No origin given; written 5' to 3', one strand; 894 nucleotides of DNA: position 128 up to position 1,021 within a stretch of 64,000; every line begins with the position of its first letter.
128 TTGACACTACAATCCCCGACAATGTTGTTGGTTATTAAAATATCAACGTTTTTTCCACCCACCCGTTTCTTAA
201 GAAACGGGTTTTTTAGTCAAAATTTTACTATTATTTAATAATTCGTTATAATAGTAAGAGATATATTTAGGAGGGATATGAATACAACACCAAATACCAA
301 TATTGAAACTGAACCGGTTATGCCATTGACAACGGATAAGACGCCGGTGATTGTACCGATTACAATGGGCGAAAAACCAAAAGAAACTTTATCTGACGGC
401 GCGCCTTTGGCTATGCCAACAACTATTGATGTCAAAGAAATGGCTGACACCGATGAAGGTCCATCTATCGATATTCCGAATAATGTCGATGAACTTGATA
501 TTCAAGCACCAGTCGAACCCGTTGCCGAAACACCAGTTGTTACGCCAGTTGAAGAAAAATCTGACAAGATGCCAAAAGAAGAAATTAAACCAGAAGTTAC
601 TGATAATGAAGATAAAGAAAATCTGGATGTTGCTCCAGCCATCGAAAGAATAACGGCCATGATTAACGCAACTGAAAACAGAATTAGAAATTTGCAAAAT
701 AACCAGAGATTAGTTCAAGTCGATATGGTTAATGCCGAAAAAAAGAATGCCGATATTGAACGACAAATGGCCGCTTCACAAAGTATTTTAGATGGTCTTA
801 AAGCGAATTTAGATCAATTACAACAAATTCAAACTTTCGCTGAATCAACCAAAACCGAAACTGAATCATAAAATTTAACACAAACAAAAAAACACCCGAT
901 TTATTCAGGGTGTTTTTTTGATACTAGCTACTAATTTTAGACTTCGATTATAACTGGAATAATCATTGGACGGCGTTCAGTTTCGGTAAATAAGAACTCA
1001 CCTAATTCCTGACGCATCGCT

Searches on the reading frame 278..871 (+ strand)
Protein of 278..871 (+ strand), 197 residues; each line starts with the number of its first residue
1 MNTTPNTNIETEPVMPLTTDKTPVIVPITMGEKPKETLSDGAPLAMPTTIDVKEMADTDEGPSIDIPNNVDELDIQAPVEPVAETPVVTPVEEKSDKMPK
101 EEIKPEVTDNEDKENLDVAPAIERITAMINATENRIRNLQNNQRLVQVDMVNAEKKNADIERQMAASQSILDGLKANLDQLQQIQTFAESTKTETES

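Call 73: find_encoding_contigs(protein=window:278-871:+, flank=10000, max_places=2)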
Protein window:278-871:+ (197 aa): 14 contigs read that carry it; 2 places shown.
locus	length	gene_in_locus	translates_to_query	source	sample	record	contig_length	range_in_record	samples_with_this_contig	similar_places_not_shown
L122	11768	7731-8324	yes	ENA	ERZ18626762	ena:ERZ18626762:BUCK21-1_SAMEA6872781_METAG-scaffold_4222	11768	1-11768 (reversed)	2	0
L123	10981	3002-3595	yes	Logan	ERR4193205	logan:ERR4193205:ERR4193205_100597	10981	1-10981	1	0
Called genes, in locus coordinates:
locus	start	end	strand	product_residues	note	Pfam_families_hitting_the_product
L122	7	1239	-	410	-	-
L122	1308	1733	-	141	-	PF21982:RecX_HTH1, PF02631:RecX_HTH2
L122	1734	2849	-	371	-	PF00154:RecA_N, PF08423:Rad51, PF06745:ATPase (weak), PF01637:ATPase_2 (weak), PF27531:MT3502_N (weak), PF21096:RecA_C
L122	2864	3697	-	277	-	PF12844:HTH_19 (weak), PF13413:HTH_25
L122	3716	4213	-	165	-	-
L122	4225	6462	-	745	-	PF17854:FtsK_alpha, PF01580:FtsK_SpoIIIE, PF01935:DUF87 (weak), PF09397:FtsK_gamma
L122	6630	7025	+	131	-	-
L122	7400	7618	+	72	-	-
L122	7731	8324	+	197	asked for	-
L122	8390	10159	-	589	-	PF00753:Lactamase_B, PF12706:Lactamase_B_2 (weak), PF22505:RNase_J_b_CASP, PF07521:RMMBL, PF17770:RNase_J_C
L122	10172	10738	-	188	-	PF03167:UDG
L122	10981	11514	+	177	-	-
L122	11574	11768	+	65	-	?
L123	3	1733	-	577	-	?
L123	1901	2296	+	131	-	-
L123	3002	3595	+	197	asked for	-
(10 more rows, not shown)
